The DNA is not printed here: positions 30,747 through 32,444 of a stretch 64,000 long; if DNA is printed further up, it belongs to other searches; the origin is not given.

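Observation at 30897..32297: PilZ domain fused to a catalytically degenerate PilT-like ATPase (candidate c-di-GMP-binding pseudo-ATPase)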

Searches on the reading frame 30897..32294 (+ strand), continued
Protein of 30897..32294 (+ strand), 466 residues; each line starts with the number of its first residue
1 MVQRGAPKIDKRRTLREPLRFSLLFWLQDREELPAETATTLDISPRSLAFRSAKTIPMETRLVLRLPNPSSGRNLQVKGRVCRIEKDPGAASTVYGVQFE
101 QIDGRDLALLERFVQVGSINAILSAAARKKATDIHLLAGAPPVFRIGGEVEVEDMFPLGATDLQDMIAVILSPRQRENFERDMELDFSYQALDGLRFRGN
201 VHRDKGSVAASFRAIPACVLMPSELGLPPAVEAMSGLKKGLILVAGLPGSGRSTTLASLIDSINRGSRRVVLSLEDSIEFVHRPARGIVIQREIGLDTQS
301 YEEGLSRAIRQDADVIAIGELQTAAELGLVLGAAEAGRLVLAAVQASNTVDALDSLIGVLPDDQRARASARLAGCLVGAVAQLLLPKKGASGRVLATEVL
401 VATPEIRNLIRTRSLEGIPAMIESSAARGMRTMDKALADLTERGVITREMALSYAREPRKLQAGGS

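Call 6: find_homologous_proteins(query=window:30897-32294:+, max_evalue=1e-10)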
Query window:30897-32294:+ (466 aa): 807 proteins with E <= 1e-10 among 8000 candidates; the best 120 are listed.
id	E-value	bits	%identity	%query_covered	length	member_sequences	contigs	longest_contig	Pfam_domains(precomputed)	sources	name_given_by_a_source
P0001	4.1e-291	983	100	100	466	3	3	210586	PF07238.20,PF00437.27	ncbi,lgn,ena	-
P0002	7.9e-224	761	78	100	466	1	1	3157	PF07238.20,PF00437.27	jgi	jgi:twitching motility protein PilT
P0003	1.2e-223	761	77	100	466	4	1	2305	PF07238.20,PF00437.27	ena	-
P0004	2.9e-216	737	73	100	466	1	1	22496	PF07238.20,PF00437.27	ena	-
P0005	4.3e-161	555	58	99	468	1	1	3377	PF07238.20,PF00437.27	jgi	jgi:twitching motility protein PilT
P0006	8.4e-160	551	57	99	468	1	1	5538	PF07238.20,PF00437.27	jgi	jgi:twitching motility protein PilT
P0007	1.4e-152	527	57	99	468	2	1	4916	PF07238.20,PF00437.27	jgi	jgi:twitching motility protein PilT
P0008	3.4e-152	526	55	99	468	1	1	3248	PF07238.20,PF00437.27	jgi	jgi:twitching motility protein PilT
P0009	6.1e-128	446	46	98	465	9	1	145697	PF07238.20,PF00437.27,PF13401.13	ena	-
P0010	2.5e-127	444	46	98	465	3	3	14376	PF07238.20,PF00437.27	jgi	jgi:twitching motility protein PilT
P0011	1.9e-126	441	44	99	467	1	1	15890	PF07238.20,PF00437.27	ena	-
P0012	6.4e-126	439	40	74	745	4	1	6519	PF13173.13,PF00437.27,PF13604.13,PF13245.13,PF13555.13,PF00004.36,PF13401.13,PF03029.24,PF13191.13,PF06414.19,PF10412.16,PF13514.13,PF01935.24,PF00005.34,PF12775.14,PF13476.13,PF01580.25,PF25199.2,PF20720.4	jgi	jgi:pilus retraction protein PilT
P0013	1.8e-121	424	39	73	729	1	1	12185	PF13173.13,PF00265.25,PF00437.27,PF13604.13,PF13245.13,PF13555.13,PF13401.13,PF20703.4,PF03029.24,PF04851.22,PF13191.13,PF06414.19,PF01935.24,PF24883.3,PF00005.34,PF12775.14,PF13476.13,PF01580.25,PF25199.2,PF20720.4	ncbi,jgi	ncbi:MAG: pilus retraction protein PilT [Myxococcota bacterium]|jgi:pilus retraction protein PilT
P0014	6.2e-119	416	39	73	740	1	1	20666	PF00437.27,PF13604.13,PF13245.13,PF13555.13,PF13671.13,PF00004.36,PF13401.13,PF20703.4,PF03029.24,PF07728.21,PF03215.22,PF13191.13,PF06414.19,PF01935.24,PF00005.34,PF13476.13,PF01580.25,PF25199.2,PF20720.4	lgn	-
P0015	1.0e-118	415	39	73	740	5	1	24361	PF00437.27,PF13604.13,PF13245.13,PF13555.13,PF13671.13,PF00004.36,PF13401.13,PF20703.4,PF03029.24,PF03215.22,PF04851.22,PF13191.13,PF01935.24,PF00005.34,PF13476.13,PF01580.25,PF25199.2,PF20720.4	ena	-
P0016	2.5e-118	414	40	73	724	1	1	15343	PF13173.13,PF00437.27,PF13604.13,PF13245.13,PF13555.13,PF00004.36,PF13401.13,PF04851.22,PF13191.13,PF06414.19,PF09818.16,PF01935.24,PF00005.34,PF13476.13,PF01580.25,PF25199.2,PF20720.4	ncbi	-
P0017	5.1e-118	413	39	74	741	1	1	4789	PF06745.20,PF00437.27,PF13604.13,PF13245.13,PF13555.13,PF13671.13,PF00004.36,PF13401.13,PF20703.4,PF03029.24,PF13191.13,PF06414.19,PF01935.24,PF00005.34,PF13476.13,PF01580.25,PF25199.2,PF20720.4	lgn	-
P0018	2.9e-113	397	42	98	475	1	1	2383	PF07238.20,PF00437.27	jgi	jgi:twitching motility protein PilT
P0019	8.9e-107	376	43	93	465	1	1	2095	PF00437.27,PF13604.13,PF13401.13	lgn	-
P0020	3.0e-103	364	39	97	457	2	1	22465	PF07238.20,PF00437.27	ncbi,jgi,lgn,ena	ncbi:MAG: PilT/PilU family type 4a pilus ATPase [Candidatus Omnitrophota bacterium]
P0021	1.3e-97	346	41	97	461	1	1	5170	PF00437.27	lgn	-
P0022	1.4e-80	290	36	78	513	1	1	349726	PF00437.27,PF13191.13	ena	-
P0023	8.0e-78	281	44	72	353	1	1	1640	PF00437.27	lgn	-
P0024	7.5e-77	277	43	73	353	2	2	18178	PF00437.27,PF13401.13,PF13191.13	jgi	jgi:twitching motility protein PilT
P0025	2.3e-76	276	32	98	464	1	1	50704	PF07238.20,PF00437.27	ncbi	ncbi:MAG: PilT/PilU family type 4a pilus ATPase [Candidatus Omnitrophota bacterium]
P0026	3.2e-76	275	43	71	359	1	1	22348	PF00437.27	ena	-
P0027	6.1e-76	274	36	97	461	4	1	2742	PF07238.20,PF00437.27,PF13401.13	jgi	jgi:twitching motility protein PilT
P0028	1.2e-75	273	40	74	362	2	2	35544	PF00265.25,PF00437.27,PF13401.13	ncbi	-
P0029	1.9e-75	273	41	75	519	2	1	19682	PF05157.21,PF00437.27,PF13401.13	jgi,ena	jgi:twitching motility protein PilT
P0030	5.1e-75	271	42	71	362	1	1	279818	PF00437.27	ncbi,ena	-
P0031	7.8e-75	271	42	74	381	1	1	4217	PF00437.27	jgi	jgi:twitching motility protein PilT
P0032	8.4e-75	271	42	71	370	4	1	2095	PF00437.27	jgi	-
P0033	2.2e-74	269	42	75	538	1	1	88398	PF05157.21,PF00437.27,PF13401.13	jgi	jgi:twitching motility protein PilT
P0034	2.7e-74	269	43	71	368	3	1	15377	PF00437.27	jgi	jgi:twitching motility protein PilT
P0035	5.4e-74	268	41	74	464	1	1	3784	PF00437.27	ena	-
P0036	5.9e-74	268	42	70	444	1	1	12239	PF00437.27,PF13401.13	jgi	jgi:twitching motility protein PilT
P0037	1.1e-73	267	42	73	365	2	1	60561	PF00437.27,PF13401.13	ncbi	ncbi:MAG: type IV pilus twitching motility protein PilT [Actinomycetota bacterium]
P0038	2.0e-73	266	43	75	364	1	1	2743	PF00437.27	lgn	-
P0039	2.7e-73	266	42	74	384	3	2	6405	PF00437.27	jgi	jgi:twitching motility protein PilT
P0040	2.7e-73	266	40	74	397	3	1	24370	PF00437.27,PF25199.2,PF13191.13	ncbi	-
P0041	3.2e-73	265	41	74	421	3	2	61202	PF00437.27,PF13401.13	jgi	jgi:twitching motility protein PilT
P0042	3.5e-73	265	42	72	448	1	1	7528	PF00437.27,PF13401.13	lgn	-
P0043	2.0e-72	263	42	71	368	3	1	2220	PF00437.27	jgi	jgi:twitching motility protein PilT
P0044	2.9e-72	262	40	72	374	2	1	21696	PF00437.27,PF13401.13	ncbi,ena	-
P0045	3.2e-72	262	40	73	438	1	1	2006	PF00437.27,PF13401.13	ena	-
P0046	3.5e-72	262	39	74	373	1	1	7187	PF00437.27,PF13191.13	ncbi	-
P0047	3.6e-72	262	42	74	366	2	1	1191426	PF00437.27,PF13401.13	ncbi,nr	ncbi:MAG: type IV pilus twitching motility protein PilT [Acidimicrobiia bacterium]|nr:type IV pilus 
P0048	3.6e-72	262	42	74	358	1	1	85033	PF00437.27,PF13555.13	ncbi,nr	ncbi:MAG: type IV pilus twitching motility protein PilT [Actinobacteria bacterium]|nr:type IV pilus 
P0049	4.1e-72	262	42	72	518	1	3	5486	PF00437.27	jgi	jgi:twitching motility protein PilT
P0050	6.1e-72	261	42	73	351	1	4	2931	PF00437.27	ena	-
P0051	7.5e-72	261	41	72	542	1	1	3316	PF00437.27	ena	-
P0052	8.5e-72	261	42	71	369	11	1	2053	PF00437.27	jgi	jgi:twitching motility protein PilT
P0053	2.4e-71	259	42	74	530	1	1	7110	PF05157.21,PF00437.27,PF13401.13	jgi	jgi:twitching motility protein PilT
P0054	2.7e-71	259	42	69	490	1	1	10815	PF00437.27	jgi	jgi:twitching motility protein PilT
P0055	3.1e-71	259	42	72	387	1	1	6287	PF00437.27,PF13401.13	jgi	-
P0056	3.2e-71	259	42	72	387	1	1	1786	PF00437.27,PF13401.13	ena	-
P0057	3.5e-71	259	40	73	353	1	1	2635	PF00437.27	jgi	jgi:twitching motility protein PilT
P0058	3.9e-71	258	40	73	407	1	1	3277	PF00437.27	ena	-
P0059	4.0e-71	258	40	72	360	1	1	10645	PF00437.27,PF13401.13,PF25199.2,PF13191.13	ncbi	-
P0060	4.3e-71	258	41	74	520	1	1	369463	PF05157.21,PF00437.27,PF13401.13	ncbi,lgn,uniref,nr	ncbi:PilT/PilU family type 4a pilus ATPase [Acidiferrimicrobium sp. IK]|uniref:PilT/PilU family type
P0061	4.4e-71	258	42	72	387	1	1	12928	PF00437.27,PF13401.13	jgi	-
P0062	4.5e-71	258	41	72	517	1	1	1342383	PF00437.27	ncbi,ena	-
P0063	4.6e-71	258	43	70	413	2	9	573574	PF00437.27,PF13401.13,PF13191.13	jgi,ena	-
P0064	5.2e-71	258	42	72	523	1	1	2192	PF05157.21,PF00437.27,PF13401.13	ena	-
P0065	5.3e-71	258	40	74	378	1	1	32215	PF00437.27,PF13401.13,PF13191.13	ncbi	-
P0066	6.1e-71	258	42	70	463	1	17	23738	PF00437.27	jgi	jgi:twitching motility protein PilT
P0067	6.6e-71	258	41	73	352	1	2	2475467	PF00437.27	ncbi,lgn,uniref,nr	ncbi:type IV pilus twitching motility protein PilT [Caldicellulosiruptor morganii]|uniref:Type IV pi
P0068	6.9e-71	258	41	72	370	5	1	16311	PF00437.27,PF13401.13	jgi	jgi:twitching motility protein PilT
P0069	8.5e-71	257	40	74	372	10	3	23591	PF00437.27,PF25199.2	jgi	jgi:twitching motility protein PilT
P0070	1.0e-70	257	41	73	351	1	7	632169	PF00437.27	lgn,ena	-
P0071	1.1e-70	257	40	74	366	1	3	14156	PF00437.27,PF13476.13,PF13555.13,PF13401.13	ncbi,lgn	-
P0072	1.1e-70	257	41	73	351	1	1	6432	PF00437.27,PF13555.13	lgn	-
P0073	1.3e-70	257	40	74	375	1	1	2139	PF00437.27,PF13401.13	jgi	jgi:twitching motility protein PilT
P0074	1.7e-70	256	41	72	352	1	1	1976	PF00437.27,PF13401.13,PF13191.13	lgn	-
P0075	2.0e-70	256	41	75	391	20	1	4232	PF00437.27,PF25199.2,PF13191.13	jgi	jgi:twitching motility protein PilT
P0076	2.5e-70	256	39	73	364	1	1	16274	PF00437.27,PF13401.13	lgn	-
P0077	2.9e-70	256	41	72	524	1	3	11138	PF05157.21,PF00437.27,PF13401.13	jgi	jgi:twitching motility protein PilT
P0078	4.0e-70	255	40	73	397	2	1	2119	PF00437.27,PF13401.13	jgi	-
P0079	4.0e-70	255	40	74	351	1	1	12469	PF00437.27,PF13401.13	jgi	-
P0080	4.2e-70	255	39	74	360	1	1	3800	PF00437.27,PF13401.13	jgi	-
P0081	4.6e-70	255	41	71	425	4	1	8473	PF00437.27,PF13191.13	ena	-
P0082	4.8e-70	255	41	72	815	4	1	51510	PF00437.27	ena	-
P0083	7.0e-70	254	40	73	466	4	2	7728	PF00437.27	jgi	-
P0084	7.6e-70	254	42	70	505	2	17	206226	PF00437.27,PF13401.13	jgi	jgi:twitching motility protein PilT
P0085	1.2e-69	254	41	75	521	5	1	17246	PF05157.21,PF00437.27,PF13401.13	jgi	jgi:twitching motility protein PilT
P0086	1.3e-69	253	40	72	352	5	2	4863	PF00437.27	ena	-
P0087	1.4e-69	253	40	79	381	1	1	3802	PF00437.27,PF13401.13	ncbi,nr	ncbi:MAG: type IV pilus twitching motility protein PilT [Candidatus Rokubacteria bacterium]|nr:type 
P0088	1.5e-69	253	41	74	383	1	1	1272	PF00437.27,PF13401.13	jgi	jgi:twitching motility protein PilT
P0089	1.7e-69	253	41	73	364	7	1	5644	PF00437.27,PF13401.13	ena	-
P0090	2.1e-69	253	41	72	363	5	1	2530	PF00437.27,PF13401.13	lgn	-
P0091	2.4e-69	253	41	72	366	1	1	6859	PF00437.27,PF25199.2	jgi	jgi:twitching motility protein PilT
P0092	2.7e-69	252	41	74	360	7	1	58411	PF00437.27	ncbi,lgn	-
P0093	3.8e-69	252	38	73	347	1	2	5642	PF00437.27,PF13604.13,PF13401.13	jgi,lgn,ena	-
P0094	4.1e-69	252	40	73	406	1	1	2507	PF00437.27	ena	-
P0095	4.3e-69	252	39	74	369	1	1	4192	PF00437.27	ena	-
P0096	4.5e-69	252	38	74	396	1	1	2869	PF00437.27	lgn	-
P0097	4.6e-69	252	41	74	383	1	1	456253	PF00437.27,PF13555.13,PF25199.2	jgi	jgi:twitching motility protein PilT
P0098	4.6e-69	252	41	73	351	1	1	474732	PF00437.27,PF13401.13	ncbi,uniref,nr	ncbi:type IV pilus twitching motility protein PilT [Petroclostridium xylanilyticum]|uniref:type IV p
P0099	4.7e-69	252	40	74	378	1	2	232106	PF00437.27,PF13401.13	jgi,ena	jgi:twitching motility protein PilT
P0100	5.0e-69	252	40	72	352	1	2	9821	PF00437.27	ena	-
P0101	5.3e-69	251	41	73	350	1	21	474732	PF00437.27,PF13401.13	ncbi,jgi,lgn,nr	ncbi:MAG: twitching motility protein PilT [Petroclostridium sp.]|jgi:twitching motility protein PilT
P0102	6.4e-69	251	42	71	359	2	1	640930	PF00437.27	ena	-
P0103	6.4e-69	251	40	74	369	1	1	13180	PF00437.27,PF13401.13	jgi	jgi:twitching motility protein PilT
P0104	6.5e-69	251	40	74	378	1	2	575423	PF00437.27,PF13401.13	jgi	jgi:twitching motility protein PilT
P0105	6.9e-69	251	41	73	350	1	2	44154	PF00437.27,PF13401.13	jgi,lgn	jgi:twitching motility protein PilT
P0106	8.0e-69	251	39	74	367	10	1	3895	PF00437.27,PF13604.13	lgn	-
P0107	9.5e-69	251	39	75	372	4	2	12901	PF00437.27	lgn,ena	-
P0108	9.6e-69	251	39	74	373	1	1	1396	PF00437.27,PF13555.13,PF13401.13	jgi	jgi:twitching motility protein PilT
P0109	1.2e-68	250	42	72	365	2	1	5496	PF00437.27,PF25199.2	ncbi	-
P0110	1.2e-68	250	39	73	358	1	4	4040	PF00437.27,PF13401.13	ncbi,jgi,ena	-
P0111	1.6e-68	250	40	74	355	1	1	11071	PF00437.27,PF13555.13,PF25199.2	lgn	-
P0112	1.8e-68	250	40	73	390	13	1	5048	PF00437.27,PF13401.13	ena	-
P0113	1.8e-68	250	41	71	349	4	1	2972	PF00437.27,PF13401.13,PF13191.13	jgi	jgi:twitching motility protein PilT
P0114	1.9e-68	250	39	74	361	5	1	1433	PF00437.27,PF13401.13,PF13191.13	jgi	-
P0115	2.1e-68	249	40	73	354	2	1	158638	PF00437.27,PF13401.13,PF13191.13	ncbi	-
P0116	2.2e-68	249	41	73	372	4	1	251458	PF00437.27,PF25199.2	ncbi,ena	-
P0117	2.3e-68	249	42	72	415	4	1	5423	PF00437.27,PF13401.13,PF28597.1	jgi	jgi:twitching motility protein PilT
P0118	2.7e-68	249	38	73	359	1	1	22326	PF00437.27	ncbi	-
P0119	2.7e-68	249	39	74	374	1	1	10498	PF00437.27,PF13401.13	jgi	-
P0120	2.8e-68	249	41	71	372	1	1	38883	PF00437.27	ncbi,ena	-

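Call 10: find_encoding_contigs(protein=P0001, flank=10000, max_places=3)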
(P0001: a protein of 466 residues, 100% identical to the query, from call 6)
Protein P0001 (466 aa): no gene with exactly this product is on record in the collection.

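Call 11: list_cluster_members(proteins=[P0001, P0004, P0009, P0020, P0025])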
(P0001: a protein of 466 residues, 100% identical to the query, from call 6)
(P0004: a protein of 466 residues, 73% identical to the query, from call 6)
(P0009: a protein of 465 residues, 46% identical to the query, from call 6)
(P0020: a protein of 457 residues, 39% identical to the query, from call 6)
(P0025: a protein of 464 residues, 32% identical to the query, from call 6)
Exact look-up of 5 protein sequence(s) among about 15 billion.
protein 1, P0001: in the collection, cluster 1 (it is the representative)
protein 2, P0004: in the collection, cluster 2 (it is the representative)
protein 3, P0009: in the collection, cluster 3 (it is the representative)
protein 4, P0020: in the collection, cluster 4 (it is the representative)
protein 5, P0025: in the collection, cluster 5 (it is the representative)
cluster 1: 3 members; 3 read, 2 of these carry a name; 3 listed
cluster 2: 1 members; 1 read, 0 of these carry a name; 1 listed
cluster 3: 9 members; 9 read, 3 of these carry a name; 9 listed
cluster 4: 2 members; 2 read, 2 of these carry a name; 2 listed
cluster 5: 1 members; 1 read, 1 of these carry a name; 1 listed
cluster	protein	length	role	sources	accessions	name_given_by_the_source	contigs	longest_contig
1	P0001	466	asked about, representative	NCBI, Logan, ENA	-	-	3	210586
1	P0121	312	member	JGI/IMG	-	twitching motility protein PilT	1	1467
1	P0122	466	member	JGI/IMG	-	twitching motility protein PilT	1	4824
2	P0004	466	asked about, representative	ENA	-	-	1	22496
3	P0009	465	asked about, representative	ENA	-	-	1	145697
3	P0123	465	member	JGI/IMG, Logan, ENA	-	twitching motility protein PilT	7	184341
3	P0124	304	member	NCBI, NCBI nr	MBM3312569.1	MAG: PilT/PilU family type 4a pilus ATPase, partial [Candidatus Aminicenantes bacterium] | PilT/PilU family type 4a pilus ATPase [Candidatus Aminicenantes bacterium]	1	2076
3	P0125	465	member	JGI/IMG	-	twitching motility protein PilT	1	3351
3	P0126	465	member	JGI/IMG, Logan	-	-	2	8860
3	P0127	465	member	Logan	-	-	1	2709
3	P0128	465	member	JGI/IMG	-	-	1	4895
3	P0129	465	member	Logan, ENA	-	-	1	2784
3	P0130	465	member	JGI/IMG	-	-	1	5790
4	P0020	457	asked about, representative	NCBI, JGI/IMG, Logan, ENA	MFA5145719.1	MAG: PilT/PilU family type 4a pilus ATPase [Candidatus Omnitrophota bacterium]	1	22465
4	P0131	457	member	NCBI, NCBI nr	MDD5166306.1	MAG: PilT/PilU family type 4a pilus ATPase [Candidatus Omnitrophica bacterium] | PilT/PilU family type 4a pilus ATPase [Candidatus Omnitrophota bacterium]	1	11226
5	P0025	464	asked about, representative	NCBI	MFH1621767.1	MAG: PilT/PilU family type 4a pilus ATPase [Candidatus Omnitrophota bacterium]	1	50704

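Call 12: find_encoding_contigs(protein=P0004, flank=10000, max_places=3)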
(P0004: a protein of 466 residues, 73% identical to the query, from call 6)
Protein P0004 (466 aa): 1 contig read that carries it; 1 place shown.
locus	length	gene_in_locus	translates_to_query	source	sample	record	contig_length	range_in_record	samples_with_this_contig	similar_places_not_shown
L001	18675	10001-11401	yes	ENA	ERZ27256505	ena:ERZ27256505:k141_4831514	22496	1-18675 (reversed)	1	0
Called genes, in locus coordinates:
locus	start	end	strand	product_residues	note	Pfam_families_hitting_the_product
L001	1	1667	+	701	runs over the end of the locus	PF00474:SSF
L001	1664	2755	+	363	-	PF21016:RlmN_N, PF04055:Radical_SAM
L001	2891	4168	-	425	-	PF05958:tRNA_U5-meth_tr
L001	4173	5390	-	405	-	PF01408:GFO_IDH_MocA, PF22725:GFO_IDH_MocA_C3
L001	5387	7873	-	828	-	PF01074:Glyco_hydro_38N, PF09261:Alpha-mann_mid, PF07748:Glyco_hydro_38C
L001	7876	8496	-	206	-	PF01810:LysE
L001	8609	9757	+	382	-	PF01208:URO-D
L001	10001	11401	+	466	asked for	PF07238:PilZ, PF00437:T2SSE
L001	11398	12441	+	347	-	PF00657:Lipase_GDSL (faint), PF13472:Lipase_GDSL_2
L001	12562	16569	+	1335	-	PF01074:Glyco_hydro_38N, PF09261:Alpha-mann_mid, PF07748:Glyco_hydro_38C, PF17677:Glyco_hydro38C2, PF13287:Fn3_assoc, PF13290:CHB_HEX_C_1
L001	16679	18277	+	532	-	PF17425:Arylsulfotran_N, PF05935:Arylsulfotrans, PF14269:Arylsulfotran_2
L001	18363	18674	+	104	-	?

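Call 13: find_encoding_contigs(protein=P0009, flank=10000, max_places=2)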
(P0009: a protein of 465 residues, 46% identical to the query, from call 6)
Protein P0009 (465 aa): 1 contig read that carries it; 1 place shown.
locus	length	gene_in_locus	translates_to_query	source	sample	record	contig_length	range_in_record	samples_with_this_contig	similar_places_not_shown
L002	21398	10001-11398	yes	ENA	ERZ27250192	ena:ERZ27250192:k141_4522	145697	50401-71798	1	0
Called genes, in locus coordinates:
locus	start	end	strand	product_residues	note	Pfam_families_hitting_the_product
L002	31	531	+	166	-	PF00499:Oxidored_q3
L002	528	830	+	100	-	PF00420:Oxidored_q2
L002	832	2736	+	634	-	PF00662:Proton_antipo_N, PF00361:Proton_antipo_M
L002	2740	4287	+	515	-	PF01059:Oxidored_q5_N (weak), PF00361:Proton_antipo_M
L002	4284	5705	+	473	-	PF00361:Proton_antipo_M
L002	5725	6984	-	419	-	PF01743:PolyA_pol, PF12627:PolyA_pol_RNAbd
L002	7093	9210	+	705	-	PF00144:Beta-lactamase, PF11954:DUF3471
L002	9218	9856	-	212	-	-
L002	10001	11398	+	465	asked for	PF07238:PilZ (weak), PF13401:AAA_22 (faint), PF00437:T2SSE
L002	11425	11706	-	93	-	-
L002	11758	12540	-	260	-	-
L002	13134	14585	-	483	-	PF00072:Response_reg, PF00158:Sigma54_activat, PF14532:Sigma54_activ_2, PF07724:AAA_2 (weak), PF00004:AAA (weak), PF07728:AAA_5 (weak), PF25601:AAA_lid_14, PF02954:HTH_8 (weak)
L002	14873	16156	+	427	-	PF00675:Peptidase_M16, PF05193:Peptidase_M16_C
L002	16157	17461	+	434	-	PF05193:Peptidase_M16_C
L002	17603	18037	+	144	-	PF03061:4HBT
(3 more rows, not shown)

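Call 14: find_encoding_contigs(protein=P0006, flank=10000, max_places=2)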
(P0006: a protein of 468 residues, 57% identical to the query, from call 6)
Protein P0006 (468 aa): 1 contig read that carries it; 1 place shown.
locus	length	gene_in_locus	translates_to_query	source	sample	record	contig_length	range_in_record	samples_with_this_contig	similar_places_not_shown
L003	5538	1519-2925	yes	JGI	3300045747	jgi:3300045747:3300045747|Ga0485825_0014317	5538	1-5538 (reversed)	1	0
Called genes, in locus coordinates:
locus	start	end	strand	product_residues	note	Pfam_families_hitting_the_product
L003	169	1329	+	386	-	PF01208:URO-D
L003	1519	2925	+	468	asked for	PF07238:PilZ, PF00437:T2SSE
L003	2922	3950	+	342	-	PF00657:Lipase_GDSL (faint), PF13472:Lipase_GDSL_2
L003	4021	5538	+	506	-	?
